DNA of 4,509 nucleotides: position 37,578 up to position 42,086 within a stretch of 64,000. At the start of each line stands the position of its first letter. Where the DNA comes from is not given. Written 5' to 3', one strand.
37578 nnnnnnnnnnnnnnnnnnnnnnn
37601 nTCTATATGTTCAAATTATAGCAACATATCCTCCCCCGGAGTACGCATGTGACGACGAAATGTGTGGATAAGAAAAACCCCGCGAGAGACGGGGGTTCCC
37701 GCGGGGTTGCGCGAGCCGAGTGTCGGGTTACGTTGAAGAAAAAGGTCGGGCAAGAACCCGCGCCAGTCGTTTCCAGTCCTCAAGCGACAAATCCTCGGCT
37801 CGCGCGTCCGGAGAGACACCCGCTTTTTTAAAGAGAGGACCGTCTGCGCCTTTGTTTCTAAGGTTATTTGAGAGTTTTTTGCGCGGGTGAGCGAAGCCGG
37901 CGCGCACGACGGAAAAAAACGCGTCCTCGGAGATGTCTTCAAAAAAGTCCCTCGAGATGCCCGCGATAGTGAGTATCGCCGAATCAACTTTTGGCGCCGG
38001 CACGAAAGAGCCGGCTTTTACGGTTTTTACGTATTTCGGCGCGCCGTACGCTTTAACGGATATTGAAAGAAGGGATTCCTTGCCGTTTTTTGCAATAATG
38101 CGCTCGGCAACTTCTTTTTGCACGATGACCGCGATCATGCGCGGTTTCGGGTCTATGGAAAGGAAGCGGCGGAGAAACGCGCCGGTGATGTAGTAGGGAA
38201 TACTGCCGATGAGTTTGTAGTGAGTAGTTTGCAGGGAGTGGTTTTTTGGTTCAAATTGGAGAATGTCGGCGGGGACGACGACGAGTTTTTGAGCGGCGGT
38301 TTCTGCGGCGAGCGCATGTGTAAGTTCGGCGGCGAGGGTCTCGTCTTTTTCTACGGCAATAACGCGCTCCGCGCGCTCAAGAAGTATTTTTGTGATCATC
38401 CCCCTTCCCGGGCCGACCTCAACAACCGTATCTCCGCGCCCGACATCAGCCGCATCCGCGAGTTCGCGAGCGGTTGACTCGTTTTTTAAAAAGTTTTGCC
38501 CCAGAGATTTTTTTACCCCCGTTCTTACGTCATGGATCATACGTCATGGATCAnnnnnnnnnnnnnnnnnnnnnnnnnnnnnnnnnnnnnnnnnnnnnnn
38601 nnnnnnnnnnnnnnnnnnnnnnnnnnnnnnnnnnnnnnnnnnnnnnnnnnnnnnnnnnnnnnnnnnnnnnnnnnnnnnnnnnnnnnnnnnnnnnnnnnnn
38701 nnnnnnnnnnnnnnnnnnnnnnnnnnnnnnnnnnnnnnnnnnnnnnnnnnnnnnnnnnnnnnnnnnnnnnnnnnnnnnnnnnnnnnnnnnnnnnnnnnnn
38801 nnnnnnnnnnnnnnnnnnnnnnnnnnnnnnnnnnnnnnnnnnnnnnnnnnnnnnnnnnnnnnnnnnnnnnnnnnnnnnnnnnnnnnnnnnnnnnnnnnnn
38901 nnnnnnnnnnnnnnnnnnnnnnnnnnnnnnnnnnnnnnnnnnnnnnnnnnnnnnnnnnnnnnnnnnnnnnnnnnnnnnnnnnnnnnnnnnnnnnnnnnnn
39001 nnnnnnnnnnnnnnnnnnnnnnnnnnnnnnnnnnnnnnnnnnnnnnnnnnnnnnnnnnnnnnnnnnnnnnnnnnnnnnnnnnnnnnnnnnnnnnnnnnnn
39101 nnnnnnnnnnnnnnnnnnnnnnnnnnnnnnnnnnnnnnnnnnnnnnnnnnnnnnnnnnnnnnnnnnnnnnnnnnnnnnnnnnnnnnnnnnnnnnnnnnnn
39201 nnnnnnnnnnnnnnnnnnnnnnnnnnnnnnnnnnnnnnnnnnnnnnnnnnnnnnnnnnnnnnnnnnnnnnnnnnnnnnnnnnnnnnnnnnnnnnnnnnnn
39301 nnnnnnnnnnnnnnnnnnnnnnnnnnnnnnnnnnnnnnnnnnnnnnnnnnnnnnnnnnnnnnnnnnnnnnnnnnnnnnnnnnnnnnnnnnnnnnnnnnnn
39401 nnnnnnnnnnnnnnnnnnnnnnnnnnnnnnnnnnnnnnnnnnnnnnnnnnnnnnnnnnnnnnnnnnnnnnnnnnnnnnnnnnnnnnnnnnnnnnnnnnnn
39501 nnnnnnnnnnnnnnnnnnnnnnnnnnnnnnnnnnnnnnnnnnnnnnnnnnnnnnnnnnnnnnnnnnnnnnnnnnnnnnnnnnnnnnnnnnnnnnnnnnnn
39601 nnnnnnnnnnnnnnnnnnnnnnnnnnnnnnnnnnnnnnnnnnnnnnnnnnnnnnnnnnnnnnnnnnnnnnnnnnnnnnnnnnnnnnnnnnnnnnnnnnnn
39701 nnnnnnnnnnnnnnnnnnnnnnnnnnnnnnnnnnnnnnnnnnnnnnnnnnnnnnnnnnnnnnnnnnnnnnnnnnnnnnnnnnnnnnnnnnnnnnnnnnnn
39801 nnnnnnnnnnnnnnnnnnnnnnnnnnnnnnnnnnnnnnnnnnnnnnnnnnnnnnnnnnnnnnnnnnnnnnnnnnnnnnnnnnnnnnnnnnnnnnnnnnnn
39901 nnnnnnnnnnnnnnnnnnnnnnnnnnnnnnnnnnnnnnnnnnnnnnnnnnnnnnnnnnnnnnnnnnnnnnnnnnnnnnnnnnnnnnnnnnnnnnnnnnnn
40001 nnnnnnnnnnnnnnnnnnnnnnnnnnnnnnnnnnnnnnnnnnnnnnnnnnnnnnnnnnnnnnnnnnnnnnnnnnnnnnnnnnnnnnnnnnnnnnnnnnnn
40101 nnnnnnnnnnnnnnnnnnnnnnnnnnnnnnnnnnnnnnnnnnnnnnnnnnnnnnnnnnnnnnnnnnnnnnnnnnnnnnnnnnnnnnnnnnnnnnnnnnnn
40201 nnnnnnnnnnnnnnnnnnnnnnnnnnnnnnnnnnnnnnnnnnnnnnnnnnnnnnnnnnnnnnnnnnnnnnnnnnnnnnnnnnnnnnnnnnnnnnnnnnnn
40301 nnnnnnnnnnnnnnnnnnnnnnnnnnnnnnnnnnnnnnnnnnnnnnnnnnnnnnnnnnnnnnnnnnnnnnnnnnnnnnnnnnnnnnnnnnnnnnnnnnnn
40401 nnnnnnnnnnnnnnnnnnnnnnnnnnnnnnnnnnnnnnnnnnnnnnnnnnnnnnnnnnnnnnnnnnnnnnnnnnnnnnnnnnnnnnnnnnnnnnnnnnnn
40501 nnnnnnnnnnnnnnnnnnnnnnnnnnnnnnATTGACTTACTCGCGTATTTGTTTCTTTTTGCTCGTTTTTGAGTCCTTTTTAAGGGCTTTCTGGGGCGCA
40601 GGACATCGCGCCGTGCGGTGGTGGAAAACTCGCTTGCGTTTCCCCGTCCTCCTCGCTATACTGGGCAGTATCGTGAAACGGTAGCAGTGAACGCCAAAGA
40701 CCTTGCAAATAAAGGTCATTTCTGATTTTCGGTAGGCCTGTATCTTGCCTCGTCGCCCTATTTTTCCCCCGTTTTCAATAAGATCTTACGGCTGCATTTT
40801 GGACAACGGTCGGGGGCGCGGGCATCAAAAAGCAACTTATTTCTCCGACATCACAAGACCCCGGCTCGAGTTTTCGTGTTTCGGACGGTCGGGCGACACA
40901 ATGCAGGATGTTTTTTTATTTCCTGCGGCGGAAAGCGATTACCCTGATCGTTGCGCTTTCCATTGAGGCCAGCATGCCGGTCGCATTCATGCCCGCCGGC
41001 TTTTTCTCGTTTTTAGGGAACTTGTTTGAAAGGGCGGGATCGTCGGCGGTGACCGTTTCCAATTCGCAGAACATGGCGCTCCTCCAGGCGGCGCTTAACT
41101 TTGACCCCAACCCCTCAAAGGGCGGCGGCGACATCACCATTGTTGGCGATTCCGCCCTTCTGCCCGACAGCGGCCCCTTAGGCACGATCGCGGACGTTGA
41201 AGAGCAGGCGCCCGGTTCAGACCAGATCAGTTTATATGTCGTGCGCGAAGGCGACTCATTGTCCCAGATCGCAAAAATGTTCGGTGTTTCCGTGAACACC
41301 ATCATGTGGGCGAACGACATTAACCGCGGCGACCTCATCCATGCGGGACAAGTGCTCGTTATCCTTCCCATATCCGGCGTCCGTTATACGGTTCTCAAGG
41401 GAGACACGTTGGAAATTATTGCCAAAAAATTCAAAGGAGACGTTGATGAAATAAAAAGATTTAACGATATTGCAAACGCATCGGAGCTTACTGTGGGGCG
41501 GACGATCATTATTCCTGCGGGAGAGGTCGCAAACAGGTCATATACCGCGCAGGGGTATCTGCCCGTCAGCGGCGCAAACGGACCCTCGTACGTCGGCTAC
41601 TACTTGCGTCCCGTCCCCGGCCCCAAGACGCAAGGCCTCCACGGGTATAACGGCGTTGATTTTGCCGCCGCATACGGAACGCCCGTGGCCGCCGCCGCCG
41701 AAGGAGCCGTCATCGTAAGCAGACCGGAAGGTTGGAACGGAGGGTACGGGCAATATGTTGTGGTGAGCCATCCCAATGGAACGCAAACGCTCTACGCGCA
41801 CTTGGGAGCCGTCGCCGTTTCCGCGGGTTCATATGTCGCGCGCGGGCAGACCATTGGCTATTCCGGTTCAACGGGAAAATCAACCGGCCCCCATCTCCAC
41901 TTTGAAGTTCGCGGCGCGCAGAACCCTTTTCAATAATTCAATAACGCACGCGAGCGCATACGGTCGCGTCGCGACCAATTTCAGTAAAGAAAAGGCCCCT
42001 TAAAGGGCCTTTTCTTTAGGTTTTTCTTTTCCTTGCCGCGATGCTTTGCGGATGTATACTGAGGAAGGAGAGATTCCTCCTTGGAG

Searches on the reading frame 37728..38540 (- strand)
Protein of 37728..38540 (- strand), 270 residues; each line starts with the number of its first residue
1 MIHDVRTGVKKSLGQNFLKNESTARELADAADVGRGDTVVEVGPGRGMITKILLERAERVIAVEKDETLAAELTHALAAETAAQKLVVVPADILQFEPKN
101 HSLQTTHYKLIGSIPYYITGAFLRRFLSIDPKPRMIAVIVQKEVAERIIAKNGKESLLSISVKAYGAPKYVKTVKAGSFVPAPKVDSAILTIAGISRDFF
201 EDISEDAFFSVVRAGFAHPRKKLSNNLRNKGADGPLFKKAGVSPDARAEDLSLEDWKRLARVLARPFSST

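Call 12: search_protein_families(library=pfam, proteins=[window:37728-38540:-], max_evalue=0.0001)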
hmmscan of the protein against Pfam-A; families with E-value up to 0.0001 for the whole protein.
window:37728-38540:- (270 aa): 1 family
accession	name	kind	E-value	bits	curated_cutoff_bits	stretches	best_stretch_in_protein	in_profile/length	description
PF00398.26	RrnaAD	-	7.4e-51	173.2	24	1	9-263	4-261/263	Ribosomal RNA adenine dimethylase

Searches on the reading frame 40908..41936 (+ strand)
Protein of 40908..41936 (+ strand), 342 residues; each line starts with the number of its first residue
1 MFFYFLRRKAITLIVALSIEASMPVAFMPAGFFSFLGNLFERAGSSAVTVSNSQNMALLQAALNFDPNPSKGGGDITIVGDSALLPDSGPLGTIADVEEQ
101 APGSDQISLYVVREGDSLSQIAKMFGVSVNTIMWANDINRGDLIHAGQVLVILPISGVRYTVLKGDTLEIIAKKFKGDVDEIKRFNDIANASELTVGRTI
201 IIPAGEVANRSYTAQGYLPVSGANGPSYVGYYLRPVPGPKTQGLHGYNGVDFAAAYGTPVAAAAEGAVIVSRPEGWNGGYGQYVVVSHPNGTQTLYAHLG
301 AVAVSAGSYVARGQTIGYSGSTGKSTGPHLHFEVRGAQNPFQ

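Call 13: search_protein_families(library=pfam, proteins=[window:40908-41936:+], max_evalue=0.0001)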
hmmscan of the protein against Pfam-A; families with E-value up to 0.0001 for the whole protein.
window:40908-41936:+ (342 aa): 5 families
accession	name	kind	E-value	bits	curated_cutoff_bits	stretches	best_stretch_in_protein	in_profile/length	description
PF01551.29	Peptidase_M23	-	1.4e-31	109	28.7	1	247-340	3-93/96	Peptidase family M23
PF01476.26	LysM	-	7.8e-27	93.4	20.9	2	110-152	1-42/43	LysM domain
PF23473.1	LysM3_LYK4_5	-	1.6e-11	44.5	29.3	1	110-143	5-38/48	LYK4/5 LysM3 domain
PF23446.1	LysM1_NFP_LYK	-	1.2e-06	29.7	36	0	116-155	16-55/60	NFP/LYK LysM1 domain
PF23462.1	LysM3_NFP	-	7e-05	23.7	28.1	0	110-154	5-47/48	NFP LysM3 domain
